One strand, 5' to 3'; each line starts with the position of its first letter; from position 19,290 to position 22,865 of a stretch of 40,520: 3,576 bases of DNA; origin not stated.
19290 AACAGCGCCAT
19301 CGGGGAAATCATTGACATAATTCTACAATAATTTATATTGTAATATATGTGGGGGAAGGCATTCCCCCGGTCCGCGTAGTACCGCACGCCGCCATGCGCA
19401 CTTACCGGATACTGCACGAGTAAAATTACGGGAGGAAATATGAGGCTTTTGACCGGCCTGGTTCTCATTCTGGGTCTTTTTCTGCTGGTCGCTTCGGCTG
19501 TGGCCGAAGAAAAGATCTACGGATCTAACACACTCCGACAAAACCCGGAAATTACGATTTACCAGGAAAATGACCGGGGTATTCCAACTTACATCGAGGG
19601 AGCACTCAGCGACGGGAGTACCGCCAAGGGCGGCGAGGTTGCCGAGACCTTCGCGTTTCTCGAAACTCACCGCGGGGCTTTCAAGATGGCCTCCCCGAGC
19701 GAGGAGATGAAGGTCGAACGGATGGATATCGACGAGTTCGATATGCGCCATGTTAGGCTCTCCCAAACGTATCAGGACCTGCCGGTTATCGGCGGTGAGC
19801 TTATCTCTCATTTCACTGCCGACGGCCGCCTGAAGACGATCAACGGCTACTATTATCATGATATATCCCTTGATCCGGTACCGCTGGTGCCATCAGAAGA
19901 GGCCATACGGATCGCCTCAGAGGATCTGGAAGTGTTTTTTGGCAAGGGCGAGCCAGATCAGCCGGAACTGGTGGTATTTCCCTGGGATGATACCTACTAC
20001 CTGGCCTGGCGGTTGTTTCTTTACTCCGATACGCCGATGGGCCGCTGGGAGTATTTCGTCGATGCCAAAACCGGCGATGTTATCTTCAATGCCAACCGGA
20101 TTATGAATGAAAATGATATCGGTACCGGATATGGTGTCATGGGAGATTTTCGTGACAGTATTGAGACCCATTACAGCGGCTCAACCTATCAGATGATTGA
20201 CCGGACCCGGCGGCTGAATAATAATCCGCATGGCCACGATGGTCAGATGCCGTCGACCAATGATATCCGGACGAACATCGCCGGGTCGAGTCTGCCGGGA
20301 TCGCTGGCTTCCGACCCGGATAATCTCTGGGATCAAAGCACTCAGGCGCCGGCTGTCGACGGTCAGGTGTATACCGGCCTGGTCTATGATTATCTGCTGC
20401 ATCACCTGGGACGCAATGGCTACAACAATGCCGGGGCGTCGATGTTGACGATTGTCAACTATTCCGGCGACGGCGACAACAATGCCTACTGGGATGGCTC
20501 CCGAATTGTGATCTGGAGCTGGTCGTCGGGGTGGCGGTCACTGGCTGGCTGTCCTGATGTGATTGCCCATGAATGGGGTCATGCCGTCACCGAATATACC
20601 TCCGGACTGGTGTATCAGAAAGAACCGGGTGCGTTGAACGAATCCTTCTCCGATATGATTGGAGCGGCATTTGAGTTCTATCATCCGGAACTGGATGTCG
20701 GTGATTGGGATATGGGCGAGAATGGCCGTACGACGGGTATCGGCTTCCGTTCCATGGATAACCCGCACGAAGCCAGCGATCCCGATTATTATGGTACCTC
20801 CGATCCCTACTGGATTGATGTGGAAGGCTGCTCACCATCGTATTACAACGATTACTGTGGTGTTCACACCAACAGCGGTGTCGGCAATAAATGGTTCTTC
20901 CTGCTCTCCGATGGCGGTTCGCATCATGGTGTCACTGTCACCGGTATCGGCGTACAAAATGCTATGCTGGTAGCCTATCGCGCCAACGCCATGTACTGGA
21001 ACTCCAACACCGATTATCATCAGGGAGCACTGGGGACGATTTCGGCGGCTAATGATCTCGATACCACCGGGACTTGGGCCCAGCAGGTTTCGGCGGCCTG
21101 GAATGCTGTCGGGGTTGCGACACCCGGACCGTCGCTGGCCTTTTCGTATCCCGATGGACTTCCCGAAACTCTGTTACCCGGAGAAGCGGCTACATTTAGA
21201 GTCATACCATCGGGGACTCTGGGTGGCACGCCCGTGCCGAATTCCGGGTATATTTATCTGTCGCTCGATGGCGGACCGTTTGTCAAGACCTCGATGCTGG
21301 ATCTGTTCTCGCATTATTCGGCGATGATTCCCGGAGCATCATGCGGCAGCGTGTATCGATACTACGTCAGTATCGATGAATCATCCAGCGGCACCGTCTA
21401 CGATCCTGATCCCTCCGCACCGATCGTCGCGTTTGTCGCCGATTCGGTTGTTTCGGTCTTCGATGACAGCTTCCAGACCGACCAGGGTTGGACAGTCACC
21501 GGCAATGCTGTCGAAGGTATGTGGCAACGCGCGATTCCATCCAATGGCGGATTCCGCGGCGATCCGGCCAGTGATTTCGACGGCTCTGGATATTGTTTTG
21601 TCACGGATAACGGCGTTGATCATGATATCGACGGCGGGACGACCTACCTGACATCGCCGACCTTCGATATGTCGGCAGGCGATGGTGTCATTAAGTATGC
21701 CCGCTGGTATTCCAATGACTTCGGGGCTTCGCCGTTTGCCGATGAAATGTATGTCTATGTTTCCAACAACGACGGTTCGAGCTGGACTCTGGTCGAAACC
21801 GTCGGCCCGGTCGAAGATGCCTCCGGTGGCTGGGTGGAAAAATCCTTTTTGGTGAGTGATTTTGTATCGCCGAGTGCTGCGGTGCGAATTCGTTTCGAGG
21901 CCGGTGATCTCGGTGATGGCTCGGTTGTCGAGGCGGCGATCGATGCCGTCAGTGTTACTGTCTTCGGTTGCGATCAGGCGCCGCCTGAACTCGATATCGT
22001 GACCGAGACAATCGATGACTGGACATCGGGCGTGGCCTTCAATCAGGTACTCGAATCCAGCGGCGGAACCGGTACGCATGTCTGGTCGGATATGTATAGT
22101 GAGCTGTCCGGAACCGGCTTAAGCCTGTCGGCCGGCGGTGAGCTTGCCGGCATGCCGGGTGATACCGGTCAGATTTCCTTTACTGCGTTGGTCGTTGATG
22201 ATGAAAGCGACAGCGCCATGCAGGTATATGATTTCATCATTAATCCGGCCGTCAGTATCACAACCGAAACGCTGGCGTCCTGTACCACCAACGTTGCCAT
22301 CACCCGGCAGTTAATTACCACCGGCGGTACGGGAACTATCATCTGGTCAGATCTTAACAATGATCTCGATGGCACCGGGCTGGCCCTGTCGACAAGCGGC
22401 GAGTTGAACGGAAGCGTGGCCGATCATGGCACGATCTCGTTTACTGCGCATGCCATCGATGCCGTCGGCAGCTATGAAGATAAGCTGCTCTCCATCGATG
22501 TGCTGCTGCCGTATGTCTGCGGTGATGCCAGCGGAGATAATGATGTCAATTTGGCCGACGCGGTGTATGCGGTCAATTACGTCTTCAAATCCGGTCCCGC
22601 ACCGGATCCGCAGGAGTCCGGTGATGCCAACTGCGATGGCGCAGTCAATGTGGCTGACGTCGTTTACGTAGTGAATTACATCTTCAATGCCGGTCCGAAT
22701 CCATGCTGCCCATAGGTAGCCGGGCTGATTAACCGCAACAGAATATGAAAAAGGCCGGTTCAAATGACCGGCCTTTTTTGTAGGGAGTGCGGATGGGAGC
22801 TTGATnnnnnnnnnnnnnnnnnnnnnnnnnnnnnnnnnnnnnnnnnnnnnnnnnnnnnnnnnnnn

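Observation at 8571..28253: Four unrelated secreted proteins share a type-I dockerin-like module bracketed by Cys; no cohesin partner visible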

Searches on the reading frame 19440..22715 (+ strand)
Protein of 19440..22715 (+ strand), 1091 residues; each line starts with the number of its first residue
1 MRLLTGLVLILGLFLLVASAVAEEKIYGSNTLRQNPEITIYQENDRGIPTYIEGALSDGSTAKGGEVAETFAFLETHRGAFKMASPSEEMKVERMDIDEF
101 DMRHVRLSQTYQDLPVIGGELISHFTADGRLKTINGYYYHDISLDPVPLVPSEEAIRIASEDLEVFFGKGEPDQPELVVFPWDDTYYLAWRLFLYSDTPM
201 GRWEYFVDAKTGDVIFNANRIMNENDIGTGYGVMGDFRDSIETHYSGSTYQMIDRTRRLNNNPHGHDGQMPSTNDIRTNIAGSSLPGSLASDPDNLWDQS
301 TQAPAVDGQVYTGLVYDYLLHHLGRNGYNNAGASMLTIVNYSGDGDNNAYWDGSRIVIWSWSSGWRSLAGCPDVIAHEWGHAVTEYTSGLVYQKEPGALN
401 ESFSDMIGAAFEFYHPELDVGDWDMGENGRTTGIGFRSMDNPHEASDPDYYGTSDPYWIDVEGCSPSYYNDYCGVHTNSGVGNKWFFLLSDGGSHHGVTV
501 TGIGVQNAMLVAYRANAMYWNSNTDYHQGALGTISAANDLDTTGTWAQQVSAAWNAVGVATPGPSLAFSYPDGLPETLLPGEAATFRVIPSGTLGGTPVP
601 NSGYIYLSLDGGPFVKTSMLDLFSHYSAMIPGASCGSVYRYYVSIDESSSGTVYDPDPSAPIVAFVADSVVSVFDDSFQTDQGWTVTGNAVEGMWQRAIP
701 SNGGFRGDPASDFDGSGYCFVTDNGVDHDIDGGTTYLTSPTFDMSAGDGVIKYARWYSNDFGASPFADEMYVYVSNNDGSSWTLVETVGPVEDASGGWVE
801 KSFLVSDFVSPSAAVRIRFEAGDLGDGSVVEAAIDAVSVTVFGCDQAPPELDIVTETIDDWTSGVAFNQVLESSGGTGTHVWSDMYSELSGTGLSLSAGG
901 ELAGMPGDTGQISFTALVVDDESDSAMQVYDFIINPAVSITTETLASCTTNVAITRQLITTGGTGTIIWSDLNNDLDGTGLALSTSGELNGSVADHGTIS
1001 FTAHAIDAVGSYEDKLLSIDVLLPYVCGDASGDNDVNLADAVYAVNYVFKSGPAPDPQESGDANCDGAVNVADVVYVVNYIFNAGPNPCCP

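Call 7: search_protein_families(library=pfam, proteins=[window:19440-22715:+], max_evalue=0.01)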
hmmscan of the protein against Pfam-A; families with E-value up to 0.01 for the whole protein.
window:19440-22715:+ (1091 aa): 5 families
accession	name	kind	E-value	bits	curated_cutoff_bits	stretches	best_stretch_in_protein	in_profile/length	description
PF02868.21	Peptidase_M4_C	-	9.1e-41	139.9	24.4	1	388-559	1-165/165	Thermolysin metallopeptidase, alpha-helical domain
PF01447.24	Peptidase_M4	-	1e-24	88.1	22.4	1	228-385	2-145/145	Thermolysin metallopeptidase, catalytic domain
PF07504.19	FTP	-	4.6e-10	39.6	21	1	89-136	2-49/51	Fungalysin/Thermolysin Propeptide Motif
PF00404.24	Dockerin_1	-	3.6e-05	24.3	22.9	1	1028-1081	2-56/57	Dockerin type I domain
PF03413.25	PepSY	-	0.0014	19.3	24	1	150-215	2-57/60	Peptidase propeptide and YPEB domain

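Call 8: search_protein_families(library=ncbifam, proteins=[window:19440-22715:+], max_evalue=0.01)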
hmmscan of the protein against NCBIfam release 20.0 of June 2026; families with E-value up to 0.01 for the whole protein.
window:19440-22715:+ (1091 aa): 2 families
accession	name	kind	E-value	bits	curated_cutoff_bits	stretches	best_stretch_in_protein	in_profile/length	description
NF045902.1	MetaloprotProALeg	equivalog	2.3e-24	86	900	2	310-543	306-520/539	zinc metalloprotease ProA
NF047971.1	ThermolysLepto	equivalog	6.1e-18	64.3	1350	1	373-561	434-621/776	M4 family metalopeptidase thermolysin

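Call 15: find_encoding_contigs(protein=window:19440-22715:+, flank=10000, max_places=4)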
Protein window:19440-22715:+ (1091 aa): no gene with exactly this product is on record in the collection.

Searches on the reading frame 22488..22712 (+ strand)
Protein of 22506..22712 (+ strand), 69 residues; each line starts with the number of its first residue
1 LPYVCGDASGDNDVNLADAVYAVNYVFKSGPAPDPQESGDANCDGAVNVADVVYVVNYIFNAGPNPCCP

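Call 16: find_homologous_proteins(query=window:22506-22712:+, max_evalue=0.001)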
Query seq(69 aa) (69 aa): 3 proteins with E <= 0.001 among 3 candidates.
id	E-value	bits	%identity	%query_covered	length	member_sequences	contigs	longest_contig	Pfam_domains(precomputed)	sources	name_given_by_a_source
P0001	1.4e-27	113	70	100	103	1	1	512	PF00404.25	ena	-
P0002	2.2e-25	106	67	100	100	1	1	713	PF00404.25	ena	-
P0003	2.2e-20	90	69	93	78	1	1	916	PF00404.25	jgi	-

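Call 50: predict_structure(alignment_id=A3)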
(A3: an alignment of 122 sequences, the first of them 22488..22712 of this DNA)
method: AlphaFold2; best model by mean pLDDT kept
length: 75 residues; sequences in the alignment: 122
mean_pLDDT: 94.0   pTM: 0.81
mean pLDDT of the five models: 94.0, 93.9, 92.9, 92.1, 91.6
residues with pLDDT >= 90: 65; 70-90: 5; 50-70: 4; < 50: 1
segments of 3 or more residues with pLDDT < 50: none
pLDDT, mean of each block of 10 residues (from residue 1): 72 98 99 98 97 98 98 91
secondary structure, 60 per line:
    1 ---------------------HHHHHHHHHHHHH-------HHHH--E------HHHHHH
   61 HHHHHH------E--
elements in order: H22-34 H42-45 H55-66

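Call 52: fold_search(model_id=the predicted structure, library=pdb)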
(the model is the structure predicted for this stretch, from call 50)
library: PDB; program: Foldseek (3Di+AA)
matches with E <= 10: 42; with E <= 0.001: 0
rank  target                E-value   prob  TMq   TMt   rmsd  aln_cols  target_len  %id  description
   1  4uyq_B                3.4e-03  1.00  0.73  0.75   1.8        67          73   22  High resolution structure of the third cohesin ScaC in complex with the ScaB dockerin with a mutation in the C-termina (released 2015-04-15)
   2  8x39_B                5.9e-03  1.00  0.72  0.42   2.0        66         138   20  Crystal structure of cellulosomal double-dockerin module of Clo1313_0689 from Clostridium thermocellum (released 2024-04-03)
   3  8x39_A                7.2e-03  1.00  0.73  0.42   1.8        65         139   20  Crystal structure of cellulosomal double-dockerin module of Clo1313_0689 from Clostridium thermocellum (released 2024-04-03)
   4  4uyp_B                8.8e-03  1.00  0.70  0.72   1.7        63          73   24  High resolution structure of the third cohesin ScaC in complex with the ScaB dockerin with a mutation in the N-termina (released 2015-04-15)
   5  2mte_MODEL_1_A        1.0e-02  1.00  0.70  0.75   1.9        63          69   33  Solution structure of Doc48S (released 2014-10-15)
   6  4fl4_G                1.2e-02  1.00  0.74  0.81   1.7        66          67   27  Scaffoldin conformation and dynamics revealed by a ternary complex from the Clostridium thermocellum cellulosome (released 2012-06-27)
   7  5lxv_B                1.2e-02  1.00  0.67  0.76   2.3        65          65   29  Crystal structure of Ruminococcus flavefaciens scaffoldin C cohesin in complex with a dockerin from an uncharacterized (released 2016-10-19)
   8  4fl4_D                1.4e-02  1.00  0.69  0.79   2.0        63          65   30  Scaffoldin conformation and dynamics revealed by a ternary complex from the Clostridium thermocellum cellulosome (released 2012-06-27)
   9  4fl4_A                1.4e-02  1.00  0.71  0.77   2.0        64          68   30  Scaffoldin conformation and dynamics revealed by a ternary complex from the Clostridium thermocellum cellulosome (released 2012-06-27)
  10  4fl4_J                1.7e-02  1.00  0.69  0.77   2.1        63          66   30  Scaffoldin conformation and dynamics revealed by a ternary complex from the Clostridium thermocellum cellulosome (released 2012-06-27)
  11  2ccl_B                2.4e-02  1.00  0.67  0.80   1.6        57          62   26  THE S45A, T46A MUTANT OF THE TYPE I COHESIN-DOCKERIN COMPLEX FROM THE CELLULOSOME OF CLOSTRIDIUM THERMOCELLUM (released 2007-02-13)
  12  8x3a_MODEL_1_A        3.0e-02  1.00  0.68  0.36   1.8        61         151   21  Solution NMR structure of cellulosomal double-dockerin module of Clo1313_0689 from Clostridium thermocellum (released 2024-04-03)
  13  4dh2_B                4.1e-02  1.00  0.72  0.75   2.1        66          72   30  Crystal structure of Coh-OlpC(Cthe_0452)-Doc435(Cthe_0435) complex: A novel type I Cohesin-Dockerin complex from Clost (released 2012-11-28)
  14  4dh2_D                5.1e-02  1.00  0.71  0.76   2.2        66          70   30  Crystal structure of Coh-OlpC(Cthe_0452)-Doc435(Cthe_0435) complex: A novel type I Cohesin-Dockerin complex from Clost (released 2012-11-28)
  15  6kgf_D                5.1e-02  1.00  0.63  0.74   1.8        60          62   30  Crystal structure of CaDoc0917(R16D)-CaCohA2 complex at pH 8.2 (released 2020-07-08)
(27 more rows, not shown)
